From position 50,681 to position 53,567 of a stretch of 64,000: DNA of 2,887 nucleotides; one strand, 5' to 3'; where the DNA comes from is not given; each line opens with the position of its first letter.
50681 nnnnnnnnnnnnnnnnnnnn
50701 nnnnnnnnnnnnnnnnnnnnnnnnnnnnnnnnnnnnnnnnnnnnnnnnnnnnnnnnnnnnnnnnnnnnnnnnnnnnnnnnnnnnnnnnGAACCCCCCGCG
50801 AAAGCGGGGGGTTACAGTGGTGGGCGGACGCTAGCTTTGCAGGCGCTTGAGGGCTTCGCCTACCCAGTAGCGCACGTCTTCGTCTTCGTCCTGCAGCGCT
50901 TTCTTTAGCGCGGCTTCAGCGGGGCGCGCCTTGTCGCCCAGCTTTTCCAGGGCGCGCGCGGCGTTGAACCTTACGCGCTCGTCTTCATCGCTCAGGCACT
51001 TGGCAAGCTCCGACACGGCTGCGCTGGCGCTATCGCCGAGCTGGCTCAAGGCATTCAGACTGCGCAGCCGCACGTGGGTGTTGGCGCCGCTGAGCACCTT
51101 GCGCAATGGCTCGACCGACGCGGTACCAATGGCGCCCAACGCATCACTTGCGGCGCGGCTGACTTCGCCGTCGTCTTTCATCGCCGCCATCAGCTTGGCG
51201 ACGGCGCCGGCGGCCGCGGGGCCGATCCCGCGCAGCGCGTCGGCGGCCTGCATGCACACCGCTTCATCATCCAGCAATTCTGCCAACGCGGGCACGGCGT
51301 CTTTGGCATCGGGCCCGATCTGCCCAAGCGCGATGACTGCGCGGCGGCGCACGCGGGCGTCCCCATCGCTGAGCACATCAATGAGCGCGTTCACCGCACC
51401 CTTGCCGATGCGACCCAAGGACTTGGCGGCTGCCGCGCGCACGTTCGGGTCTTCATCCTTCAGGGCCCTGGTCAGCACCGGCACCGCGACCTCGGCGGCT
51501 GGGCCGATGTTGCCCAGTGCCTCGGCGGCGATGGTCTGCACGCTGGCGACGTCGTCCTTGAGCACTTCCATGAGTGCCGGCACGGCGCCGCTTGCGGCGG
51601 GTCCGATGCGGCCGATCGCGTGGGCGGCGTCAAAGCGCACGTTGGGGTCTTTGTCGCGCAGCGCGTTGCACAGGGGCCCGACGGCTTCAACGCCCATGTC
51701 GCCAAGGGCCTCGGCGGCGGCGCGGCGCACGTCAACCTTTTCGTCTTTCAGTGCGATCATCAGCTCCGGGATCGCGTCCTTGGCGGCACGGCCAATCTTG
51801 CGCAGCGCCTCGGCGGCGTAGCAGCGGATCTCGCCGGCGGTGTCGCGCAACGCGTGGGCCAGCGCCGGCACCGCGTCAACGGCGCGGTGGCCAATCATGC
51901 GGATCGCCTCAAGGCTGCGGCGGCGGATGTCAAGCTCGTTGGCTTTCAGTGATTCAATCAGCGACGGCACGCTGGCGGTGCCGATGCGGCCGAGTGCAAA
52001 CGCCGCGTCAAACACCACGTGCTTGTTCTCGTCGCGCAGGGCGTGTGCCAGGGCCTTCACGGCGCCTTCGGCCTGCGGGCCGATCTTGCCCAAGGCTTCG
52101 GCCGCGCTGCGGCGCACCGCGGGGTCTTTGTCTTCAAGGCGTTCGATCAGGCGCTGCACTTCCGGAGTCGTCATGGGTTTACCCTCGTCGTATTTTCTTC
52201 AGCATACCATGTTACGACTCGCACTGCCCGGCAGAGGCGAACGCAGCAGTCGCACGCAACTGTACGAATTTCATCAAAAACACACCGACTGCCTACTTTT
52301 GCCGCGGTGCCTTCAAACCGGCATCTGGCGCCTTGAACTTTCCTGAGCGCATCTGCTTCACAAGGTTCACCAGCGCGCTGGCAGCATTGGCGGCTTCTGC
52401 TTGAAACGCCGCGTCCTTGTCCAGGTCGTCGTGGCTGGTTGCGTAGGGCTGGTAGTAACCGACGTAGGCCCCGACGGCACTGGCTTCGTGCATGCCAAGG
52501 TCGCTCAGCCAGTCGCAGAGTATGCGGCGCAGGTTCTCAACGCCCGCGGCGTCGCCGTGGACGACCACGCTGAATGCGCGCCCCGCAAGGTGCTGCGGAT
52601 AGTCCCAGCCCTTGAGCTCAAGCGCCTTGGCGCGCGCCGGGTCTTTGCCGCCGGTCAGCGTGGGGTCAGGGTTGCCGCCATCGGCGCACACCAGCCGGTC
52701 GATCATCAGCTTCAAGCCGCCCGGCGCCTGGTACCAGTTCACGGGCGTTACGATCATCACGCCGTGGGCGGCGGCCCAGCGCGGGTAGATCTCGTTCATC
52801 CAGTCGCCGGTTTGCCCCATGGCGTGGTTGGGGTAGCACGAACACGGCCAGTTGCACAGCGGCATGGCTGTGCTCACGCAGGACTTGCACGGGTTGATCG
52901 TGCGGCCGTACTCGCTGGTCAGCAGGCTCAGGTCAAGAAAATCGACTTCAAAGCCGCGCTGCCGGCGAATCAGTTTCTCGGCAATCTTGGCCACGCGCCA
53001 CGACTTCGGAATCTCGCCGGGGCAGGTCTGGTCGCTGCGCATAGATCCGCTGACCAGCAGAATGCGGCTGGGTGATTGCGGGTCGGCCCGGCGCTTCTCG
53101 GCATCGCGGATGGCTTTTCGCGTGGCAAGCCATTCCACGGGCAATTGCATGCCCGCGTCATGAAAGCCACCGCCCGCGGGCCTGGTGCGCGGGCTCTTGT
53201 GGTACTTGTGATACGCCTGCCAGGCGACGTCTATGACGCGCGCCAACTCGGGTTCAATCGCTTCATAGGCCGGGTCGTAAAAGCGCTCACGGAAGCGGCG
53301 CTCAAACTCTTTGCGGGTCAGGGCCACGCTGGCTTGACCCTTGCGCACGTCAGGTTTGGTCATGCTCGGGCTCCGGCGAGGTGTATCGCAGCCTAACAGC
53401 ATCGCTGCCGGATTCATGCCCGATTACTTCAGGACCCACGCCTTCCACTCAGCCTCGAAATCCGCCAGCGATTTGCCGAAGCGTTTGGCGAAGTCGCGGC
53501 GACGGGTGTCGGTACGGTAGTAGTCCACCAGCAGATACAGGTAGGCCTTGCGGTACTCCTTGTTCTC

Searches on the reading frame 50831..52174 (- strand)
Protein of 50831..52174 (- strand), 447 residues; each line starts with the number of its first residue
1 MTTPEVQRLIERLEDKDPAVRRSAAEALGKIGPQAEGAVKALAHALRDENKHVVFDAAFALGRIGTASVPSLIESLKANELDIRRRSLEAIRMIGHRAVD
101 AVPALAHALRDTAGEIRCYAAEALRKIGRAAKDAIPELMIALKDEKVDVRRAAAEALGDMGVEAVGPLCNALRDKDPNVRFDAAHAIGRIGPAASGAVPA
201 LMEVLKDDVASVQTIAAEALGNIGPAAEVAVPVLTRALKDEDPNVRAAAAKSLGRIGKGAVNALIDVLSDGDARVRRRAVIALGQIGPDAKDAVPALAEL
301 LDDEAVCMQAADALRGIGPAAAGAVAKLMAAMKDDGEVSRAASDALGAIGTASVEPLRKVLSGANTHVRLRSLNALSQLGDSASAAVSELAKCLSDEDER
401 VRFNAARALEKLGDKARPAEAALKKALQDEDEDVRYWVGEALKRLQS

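Call 34: search_protein_families(library=pfam, proteins=[window:50831-52174:-], max_evalue=0.001)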
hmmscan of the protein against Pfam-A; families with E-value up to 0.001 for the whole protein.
window:50831-52174:- (447 aa): 20 families
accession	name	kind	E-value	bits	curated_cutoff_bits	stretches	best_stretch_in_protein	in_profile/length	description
PF13646.12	HEAT_2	-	2.3e-75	249.4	27.7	7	135-221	1-88/88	HEAT repeats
PF02985.28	HEAT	-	4.6e-58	188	23.5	2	231-258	2-29/31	HEAT repeat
PF03130.22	HEAT_PBS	-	3e-46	151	20.9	2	275-303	1-27/27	PBS lyase HEAT-like repeat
PF13513.12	HEAT_EZ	-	1.8e-35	121.2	27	2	225-256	24-55/55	HEAT-like repeat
PF00514.29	Arm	-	2e-34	117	20.6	1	195-223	11-39/41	Armadillo/beta-catenin-like repeat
PF12717.13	Cnd1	-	7.4e-25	88.3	26.4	2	6-68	23-89/162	non-SMC mitotic condensation complex subunit 1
PF01602.26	Adaptin_N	-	1.5e-16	60.5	37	0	230-308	80-167/524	Adaptin N terminal region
PF12755.13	Vac14_Fab1_bd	-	5.5e-16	59.4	22.1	0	384-409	26-51/97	Vacuolar 14 Fab1-binding region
PF25767.1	ARM_TBCD_2nd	-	1.7e-15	57.5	29.7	0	226-257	74-105/245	Tubulin-specific chaperone D-like, ARM repeats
PF25786.1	HEAT_GCN1_C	-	1.9e-12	47.9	27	0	228-298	26-114/151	GCN1-like, C-terminal HEAT repeats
PF21581.3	SCD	-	3.7e-10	40.4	27.5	0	393-415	38-60/75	Stromalin conservative domain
PF20168.4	PDS5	-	1.7e-09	36.5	27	0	69-222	244-386/1053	Sister chromatid cohesion protein PDS5 protein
PF24714.1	TOR1L1_N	-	1.3e-08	35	43.3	1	6-163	84-241/281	TORTIFOLIA1 N-terminal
PF24492.1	HEAT_ECM29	-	2.7e-06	28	27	0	221-263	104-146/160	Proteasome adapter and scaffold protein ECM29, HEAT-repeat domain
PF24987.1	HEAT_EF3_N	-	1.5e-05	25.5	32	0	123-157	135-169/169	EF3 N-terminal HEAT repeat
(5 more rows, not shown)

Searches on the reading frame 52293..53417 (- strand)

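Call 34: search_protein_families(library=pfam, proteins=[window:52293-53417:-], max_evalue=0.001)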
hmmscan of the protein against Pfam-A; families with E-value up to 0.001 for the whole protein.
window:52293-53417:- (374 aa): 1 family
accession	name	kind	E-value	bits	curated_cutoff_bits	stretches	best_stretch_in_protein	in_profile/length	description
PF03358.20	FMN_red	-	1.3e-12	48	24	1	118-311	2-139/152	NADPH-dependent FMN reductase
